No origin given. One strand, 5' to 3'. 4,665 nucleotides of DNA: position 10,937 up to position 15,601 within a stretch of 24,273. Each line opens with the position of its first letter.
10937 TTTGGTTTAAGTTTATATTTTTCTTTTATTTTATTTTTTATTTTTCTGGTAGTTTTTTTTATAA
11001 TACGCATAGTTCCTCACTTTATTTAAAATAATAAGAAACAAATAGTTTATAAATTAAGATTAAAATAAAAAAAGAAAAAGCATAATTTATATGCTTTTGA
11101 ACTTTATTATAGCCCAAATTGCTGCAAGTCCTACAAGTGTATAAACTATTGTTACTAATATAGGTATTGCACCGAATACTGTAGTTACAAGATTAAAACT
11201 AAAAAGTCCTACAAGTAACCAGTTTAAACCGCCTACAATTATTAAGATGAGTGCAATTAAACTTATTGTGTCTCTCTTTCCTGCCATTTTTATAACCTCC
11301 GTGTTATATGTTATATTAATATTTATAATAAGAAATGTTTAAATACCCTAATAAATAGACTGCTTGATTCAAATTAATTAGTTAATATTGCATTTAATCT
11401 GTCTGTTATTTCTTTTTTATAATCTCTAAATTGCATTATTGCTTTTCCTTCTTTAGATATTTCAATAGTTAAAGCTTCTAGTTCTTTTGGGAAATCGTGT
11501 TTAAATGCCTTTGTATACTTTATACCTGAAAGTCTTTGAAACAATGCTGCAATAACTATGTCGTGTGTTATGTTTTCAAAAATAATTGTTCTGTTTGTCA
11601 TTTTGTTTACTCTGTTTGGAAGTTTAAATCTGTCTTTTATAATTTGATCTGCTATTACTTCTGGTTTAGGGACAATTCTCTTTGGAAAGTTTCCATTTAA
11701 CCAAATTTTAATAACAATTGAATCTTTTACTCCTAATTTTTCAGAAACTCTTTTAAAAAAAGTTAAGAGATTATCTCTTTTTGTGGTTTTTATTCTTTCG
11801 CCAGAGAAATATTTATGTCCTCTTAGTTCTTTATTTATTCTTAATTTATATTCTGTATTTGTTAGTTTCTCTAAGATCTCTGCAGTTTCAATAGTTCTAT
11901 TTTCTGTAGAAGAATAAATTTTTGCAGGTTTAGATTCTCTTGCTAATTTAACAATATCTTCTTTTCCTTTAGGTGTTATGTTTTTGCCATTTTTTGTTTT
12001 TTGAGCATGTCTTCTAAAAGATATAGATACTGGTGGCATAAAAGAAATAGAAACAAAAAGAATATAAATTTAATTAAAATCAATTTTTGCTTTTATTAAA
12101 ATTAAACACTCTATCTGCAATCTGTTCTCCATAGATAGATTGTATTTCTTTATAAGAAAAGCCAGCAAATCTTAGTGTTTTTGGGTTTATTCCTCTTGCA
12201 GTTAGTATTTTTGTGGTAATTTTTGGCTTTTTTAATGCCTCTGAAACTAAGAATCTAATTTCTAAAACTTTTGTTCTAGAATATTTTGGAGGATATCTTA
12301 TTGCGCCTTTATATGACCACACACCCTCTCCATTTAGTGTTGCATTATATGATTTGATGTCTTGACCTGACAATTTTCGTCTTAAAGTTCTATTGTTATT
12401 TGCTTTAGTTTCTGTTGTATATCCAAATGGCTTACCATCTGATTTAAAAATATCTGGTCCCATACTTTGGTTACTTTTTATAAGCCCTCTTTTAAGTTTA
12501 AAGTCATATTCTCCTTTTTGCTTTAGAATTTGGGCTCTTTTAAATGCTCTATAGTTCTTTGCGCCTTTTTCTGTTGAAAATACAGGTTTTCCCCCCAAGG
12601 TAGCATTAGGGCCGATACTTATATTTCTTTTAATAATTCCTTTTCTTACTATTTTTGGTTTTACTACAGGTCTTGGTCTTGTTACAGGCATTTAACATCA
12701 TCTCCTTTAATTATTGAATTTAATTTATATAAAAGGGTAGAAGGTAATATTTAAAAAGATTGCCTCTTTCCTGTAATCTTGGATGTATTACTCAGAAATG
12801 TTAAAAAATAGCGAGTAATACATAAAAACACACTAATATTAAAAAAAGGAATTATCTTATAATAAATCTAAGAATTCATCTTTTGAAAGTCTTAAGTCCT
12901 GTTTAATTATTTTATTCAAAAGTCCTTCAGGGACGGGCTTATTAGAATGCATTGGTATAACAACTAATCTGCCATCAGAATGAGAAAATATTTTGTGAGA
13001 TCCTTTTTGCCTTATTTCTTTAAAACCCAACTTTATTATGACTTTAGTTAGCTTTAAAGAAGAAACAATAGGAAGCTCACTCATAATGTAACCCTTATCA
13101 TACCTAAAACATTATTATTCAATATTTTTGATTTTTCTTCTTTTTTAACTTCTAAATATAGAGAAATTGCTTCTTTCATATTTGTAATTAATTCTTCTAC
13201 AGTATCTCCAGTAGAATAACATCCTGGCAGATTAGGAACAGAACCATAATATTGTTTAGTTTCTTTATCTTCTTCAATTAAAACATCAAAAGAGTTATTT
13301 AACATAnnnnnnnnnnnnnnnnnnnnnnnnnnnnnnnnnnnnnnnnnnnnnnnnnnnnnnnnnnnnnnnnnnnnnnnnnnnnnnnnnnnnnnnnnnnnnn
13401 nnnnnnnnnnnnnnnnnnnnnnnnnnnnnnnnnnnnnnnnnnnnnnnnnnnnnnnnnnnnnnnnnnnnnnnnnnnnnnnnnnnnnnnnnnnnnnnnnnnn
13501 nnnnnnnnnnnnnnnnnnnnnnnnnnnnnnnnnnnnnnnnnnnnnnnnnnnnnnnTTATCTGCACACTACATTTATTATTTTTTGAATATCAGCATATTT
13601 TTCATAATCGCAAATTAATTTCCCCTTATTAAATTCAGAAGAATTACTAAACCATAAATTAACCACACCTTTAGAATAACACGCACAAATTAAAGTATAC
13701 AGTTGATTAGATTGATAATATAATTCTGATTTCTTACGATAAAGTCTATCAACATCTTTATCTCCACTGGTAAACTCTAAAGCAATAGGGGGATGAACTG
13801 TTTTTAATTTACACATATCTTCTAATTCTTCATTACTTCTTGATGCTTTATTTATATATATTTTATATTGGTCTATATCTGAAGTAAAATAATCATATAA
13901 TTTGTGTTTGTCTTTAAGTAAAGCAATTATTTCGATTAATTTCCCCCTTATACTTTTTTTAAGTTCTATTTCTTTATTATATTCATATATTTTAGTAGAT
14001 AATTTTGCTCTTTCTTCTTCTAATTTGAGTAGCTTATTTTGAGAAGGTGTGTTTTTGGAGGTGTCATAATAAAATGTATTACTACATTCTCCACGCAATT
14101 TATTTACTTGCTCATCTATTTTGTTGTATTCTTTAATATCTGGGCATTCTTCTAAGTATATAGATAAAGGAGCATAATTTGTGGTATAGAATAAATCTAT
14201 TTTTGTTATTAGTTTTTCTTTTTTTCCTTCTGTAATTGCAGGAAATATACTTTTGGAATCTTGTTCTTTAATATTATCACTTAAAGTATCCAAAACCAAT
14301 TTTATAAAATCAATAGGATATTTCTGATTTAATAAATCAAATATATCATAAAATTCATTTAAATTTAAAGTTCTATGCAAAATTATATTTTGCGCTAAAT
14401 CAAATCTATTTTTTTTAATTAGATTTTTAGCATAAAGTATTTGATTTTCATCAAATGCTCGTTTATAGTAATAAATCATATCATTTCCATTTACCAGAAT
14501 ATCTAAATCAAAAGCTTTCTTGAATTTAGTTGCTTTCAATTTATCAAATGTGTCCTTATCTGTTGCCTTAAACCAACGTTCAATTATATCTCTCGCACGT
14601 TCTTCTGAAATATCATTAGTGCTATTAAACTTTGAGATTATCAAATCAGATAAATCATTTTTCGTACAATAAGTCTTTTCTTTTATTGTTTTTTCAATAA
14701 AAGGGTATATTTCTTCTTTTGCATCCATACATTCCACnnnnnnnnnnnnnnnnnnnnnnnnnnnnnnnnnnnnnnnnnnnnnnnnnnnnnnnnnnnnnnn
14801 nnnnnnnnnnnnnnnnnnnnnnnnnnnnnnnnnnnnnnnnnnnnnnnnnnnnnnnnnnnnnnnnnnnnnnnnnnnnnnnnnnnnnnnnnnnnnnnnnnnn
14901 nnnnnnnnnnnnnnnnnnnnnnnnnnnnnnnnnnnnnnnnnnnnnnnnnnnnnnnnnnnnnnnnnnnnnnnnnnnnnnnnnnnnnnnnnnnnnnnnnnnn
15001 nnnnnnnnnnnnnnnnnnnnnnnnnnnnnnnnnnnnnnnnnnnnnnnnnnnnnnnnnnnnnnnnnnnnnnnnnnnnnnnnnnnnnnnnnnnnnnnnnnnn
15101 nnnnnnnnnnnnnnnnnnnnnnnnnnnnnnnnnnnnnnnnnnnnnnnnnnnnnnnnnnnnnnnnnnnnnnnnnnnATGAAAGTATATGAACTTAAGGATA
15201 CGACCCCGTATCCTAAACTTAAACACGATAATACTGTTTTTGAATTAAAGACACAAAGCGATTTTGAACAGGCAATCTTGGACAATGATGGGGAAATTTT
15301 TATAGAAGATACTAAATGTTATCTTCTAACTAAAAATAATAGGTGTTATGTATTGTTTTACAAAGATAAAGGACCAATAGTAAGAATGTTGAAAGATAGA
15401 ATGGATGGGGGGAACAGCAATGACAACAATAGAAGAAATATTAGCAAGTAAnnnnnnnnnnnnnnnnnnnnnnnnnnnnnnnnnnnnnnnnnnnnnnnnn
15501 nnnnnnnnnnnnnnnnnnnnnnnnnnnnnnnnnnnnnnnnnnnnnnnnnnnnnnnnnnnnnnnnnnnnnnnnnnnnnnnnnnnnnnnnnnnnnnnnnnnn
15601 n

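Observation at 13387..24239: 10.85-kb integrated element delimited by a perfect 21-bp direct repeat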

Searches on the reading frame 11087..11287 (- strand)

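Call 12: search_protein_families(library=pfam, proteins=[window:11087-11287:-], max_evalue=0.01)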
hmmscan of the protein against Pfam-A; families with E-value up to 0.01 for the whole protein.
window:11087-11287:- (66 aa): 1 family
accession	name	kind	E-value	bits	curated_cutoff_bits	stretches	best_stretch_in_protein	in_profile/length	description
PF04070.17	DUF378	-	5e-20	71.6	25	1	7-62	2-58/60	Domain of unknown function (DUF378)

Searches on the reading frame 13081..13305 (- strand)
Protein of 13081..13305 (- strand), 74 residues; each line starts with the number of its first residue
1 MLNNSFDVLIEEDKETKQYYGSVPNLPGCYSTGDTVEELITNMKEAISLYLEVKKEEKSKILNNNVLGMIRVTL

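Call 25: find_encoding_contigs(protein=window:13081-13305:-, flank=10000)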
Protein window:13081-13305:- (74 aa): 20 contigs read that carry it; 6 places shown.
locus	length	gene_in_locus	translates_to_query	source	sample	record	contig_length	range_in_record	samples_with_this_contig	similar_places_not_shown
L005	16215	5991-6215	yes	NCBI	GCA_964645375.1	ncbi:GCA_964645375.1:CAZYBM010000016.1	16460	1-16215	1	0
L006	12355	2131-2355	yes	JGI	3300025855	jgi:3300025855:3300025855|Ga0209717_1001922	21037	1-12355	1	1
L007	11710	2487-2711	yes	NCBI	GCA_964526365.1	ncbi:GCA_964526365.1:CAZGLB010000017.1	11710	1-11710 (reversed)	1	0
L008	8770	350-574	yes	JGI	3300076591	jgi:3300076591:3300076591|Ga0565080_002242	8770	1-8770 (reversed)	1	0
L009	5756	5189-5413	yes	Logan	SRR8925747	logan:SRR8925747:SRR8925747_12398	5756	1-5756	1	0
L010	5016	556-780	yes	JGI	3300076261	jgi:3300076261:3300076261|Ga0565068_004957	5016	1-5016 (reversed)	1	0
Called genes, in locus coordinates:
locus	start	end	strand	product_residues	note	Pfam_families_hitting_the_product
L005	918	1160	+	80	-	-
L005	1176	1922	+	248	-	-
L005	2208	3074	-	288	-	PF01734:Patatin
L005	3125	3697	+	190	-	PF00265:TK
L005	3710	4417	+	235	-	-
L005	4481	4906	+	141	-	PF10869:DUF2666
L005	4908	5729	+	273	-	PF20108:DUF6498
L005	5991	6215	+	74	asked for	PF15919:HicB_lk_antitox, PF21748:UPF0150 (weak)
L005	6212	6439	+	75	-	PF07927:HicA_toxin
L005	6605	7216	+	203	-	-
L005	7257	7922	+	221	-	PF00300:His_Phos_1 (faint)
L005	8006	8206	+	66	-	PF04070:DUF378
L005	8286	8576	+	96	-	-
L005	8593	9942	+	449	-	PF04851:ResIII, PF00176:SNF2-rel_dom, PF00270:DEAD, PF00271:Helicase_C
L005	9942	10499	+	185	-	-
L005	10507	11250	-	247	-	PF00583:Acetyltransf_1 (faint)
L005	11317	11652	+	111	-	PF18898:DUF5654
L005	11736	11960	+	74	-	-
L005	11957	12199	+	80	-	-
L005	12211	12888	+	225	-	PF06210:DUF1003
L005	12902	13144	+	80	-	-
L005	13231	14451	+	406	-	PF00278:Orn_DAP_Arg_deC, PF02784:Orn_Arg_deC_N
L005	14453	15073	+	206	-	PF13098:Thioredoxin_2 (weak)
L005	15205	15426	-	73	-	-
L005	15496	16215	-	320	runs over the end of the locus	?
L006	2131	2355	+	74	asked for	PF15919:HicB_lk_antitox, PF21748:UPF0150 (weak)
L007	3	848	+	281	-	?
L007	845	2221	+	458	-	PF20108:DUF6498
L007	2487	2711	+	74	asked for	PF15919:HicB_lk_antitox, PF21748:UPF0150 (weak)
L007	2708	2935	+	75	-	PF07927:HicA_toxin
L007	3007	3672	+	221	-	-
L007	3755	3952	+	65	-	PF04070:DUF378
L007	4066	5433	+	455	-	PF04851:ResIII, PF00270:DEAD, PF00271:Helicase_C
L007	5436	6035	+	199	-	-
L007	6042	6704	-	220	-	-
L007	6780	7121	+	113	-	PF18898:DUF5654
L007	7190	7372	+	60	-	-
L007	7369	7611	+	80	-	-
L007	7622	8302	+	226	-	PF06210:DUF1003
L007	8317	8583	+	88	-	-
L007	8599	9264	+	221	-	-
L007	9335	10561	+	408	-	PF00278:Orn_DAP_Arg_deC, PF02784:Orn_Arg_deC_N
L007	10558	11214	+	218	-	PF13098:Thioredoxin_2 (faint)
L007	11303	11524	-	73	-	-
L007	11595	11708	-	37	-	?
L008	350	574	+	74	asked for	PF15919:HicB_lk_antitox, PF21748:UPF0150 (weak)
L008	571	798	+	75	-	PF07927:HicA_toxin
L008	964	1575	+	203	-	-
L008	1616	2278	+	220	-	-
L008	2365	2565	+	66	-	PF04070:DUF378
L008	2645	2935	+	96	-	-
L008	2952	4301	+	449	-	PF04851:ResIII, PF00176:SNF2-rel_dom, PF00270:DEAD, PF00271:Helicase_C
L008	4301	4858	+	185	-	-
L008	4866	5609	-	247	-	PF00583:Acetyltransf_1 (faint)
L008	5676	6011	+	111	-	PF18898:DUF5654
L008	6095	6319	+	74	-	-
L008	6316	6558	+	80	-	-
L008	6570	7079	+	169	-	PF06210:DUF1003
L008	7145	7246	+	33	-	-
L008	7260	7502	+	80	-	-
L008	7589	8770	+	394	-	?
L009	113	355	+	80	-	-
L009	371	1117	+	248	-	-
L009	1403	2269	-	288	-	PF01734:Patatin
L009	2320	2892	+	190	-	PF00265:TK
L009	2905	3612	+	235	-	-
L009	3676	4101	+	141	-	PF10869:DUF2666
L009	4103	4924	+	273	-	PF20108:DUF6498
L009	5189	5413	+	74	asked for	PF15919:HicB_lk_antitox, PF21748:UPF0150 (weak)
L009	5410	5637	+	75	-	PF07927:HicA_toxin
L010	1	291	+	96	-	?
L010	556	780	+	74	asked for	PF15919:HicB_lk_antitox, PF21748:UPF0150 (weak)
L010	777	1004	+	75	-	PF07927:HicA_toxin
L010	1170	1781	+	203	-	-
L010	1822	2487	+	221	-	PF00300:His_Phos_1 (faint)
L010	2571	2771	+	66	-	PF04070:DUF378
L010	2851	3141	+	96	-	-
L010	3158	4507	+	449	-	PF04851:ResIII, PF00176:SNF2-rel_dom, PF00270:DEAD, PF00271:Helicase_C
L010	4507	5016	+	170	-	?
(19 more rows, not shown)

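Call 84: search_protein_families(library=padloc, proteins=[window:13081-13305:-], max_evalue=0.001)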
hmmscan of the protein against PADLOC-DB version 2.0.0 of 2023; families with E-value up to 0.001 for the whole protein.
window:13081-13305:- (74 aa): 0 families

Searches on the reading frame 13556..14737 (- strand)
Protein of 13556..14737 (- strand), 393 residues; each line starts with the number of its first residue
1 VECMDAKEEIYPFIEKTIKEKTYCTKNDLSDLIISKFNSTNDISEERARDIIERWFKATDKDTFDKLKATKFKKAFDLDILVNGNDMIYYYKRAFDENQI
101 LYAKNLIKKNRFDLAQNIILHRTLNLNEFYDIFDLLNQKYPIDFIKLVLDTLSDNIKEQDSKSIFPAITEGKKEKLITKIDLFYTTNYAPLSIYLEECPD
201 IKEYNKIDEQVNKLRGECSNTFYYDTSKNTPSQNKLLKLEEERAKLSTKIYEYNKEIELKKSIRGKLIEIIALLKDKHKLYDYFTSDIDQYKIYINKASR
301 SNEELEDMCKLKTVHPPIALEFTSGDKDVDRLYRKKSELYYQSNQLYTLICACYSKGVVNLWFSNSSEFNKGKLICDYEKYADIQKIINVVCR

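Call 10: search_protein_families(library=pfam, proteins=[window:13556-14737:-], max_evalue=0.01)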
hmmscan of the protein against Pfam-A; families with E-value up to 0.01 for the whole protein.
window:13556-14737:- (393 aa): 0 families

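Call 24: find_encoding_contigs(protein=window:13556-14737:-, flank=10000)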
Protein window:13556-14737:- (393 aa): no gene with exactly this product is on record in the collection.

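Call 35: search_protein_families(library=phrogs, proteins=[window:13556-14737:-], max_evalue=0.01)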
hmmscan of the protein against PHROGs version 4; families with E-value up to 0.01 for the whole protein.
window:13556-14737:- (393 aa): 0 families

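Call 36: search_protein_families(library=ncbifam, proteins=[window:13556-14737:-], max_evalue=0.01)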
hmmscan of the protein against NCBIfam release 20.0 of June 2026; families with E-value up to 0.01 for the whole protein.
window:13556-14737:- (393 aa): 0 families

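Call 76: find_homologous_proteins(query=window:13556-14737:-)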
Query window:13556-14737:- (393 aa): 2 proteins with E <= 0.001 among 4820 candidates.
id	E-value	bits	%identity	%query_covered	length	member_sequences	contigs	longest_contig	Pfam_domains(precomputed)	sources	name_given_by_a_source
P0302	4.6e-252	854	100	99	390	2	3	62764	-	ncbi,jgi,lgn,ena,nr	ncbi:MAG TPA: hypothetical protein PLK55_01565 [archaeon]|nr:hypothetical protein [archaeon]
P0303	1.4e-74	270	44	98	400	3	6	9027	-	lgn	-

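Call 77: find_encoding_contigs(protein=P0302, flank=10000, max_places=4)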
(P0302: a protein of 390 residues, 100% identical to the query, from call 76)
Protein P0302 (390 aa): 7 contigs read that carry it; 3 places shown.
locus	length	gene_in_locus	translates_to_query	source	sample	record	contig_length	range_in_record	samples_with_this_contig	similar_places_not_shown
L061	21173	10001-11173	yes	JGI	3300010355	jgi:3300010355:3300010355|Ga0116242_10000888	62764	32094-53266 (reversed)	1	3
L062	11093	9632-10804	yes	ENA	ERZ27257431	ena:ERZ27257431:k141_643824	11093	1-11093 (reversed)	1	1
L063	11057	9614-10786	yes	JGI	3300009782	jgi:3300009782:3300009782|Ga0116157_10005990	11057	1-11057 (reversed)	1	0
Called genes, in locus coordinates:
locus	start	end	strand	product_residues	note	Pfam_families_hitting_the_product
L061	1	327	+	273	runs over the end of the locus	PF20108:DUF6498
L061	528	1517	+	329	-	PF00589:Phage_integrase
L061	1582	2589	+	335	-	-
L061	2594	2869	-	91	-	PF14947:HTH_45 (weak)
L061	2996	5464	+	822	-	PF13588:HSDR_N_2, PF07669:Eco57I, PF02384:N6_Mtase, PF01170:UPF0020 (weak), PF20473:MmeI_Mtase (weak), PF01420:Methylase_S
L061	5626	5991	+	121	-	-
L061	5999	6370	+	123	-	-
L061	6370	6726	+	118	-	-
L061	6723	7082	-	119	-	PF05635:23S_rRNA_IVP, PF22296:bAvd (weak)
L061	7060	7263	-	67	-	-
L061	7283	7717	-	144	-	-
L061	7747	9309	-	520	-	-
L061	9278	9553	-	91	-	-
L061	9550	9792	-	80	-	-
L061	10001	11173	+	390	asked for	-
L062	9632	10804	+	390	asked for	-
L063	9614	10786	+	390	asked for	-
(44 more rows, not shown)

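Call 84: search_protein_families(library=padloc, proteins=[window:13556-14737:-], max_evalue=0.001)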
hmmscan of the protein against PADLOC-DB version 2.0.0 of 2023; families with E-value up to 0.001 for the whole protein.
window:13556-14737:- (393 aa): 0 families

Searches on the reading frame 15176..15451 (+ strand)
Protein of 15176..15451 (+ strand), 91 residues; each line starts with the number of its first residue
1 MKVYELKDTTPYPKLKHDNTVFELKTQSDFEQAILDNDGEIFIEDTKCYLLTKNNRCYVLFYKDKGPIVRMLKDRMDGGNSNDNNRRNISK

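Call 10: search_protein_families(library=pfam, proteins=[window:15176-15451:+], max_evalue=0.01)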
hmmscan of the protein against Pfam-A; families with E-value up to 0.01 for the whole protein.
window:15176-15451:+ (91 aa): 0 families

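Call 35: search_protein_families(library=phrogs, proteins=[window:15176-15451:+], max_evalue=0.01)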
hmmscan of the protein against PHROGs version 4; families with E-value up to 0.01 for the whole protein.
window:15176-15451:+ (91 aa): 0 families
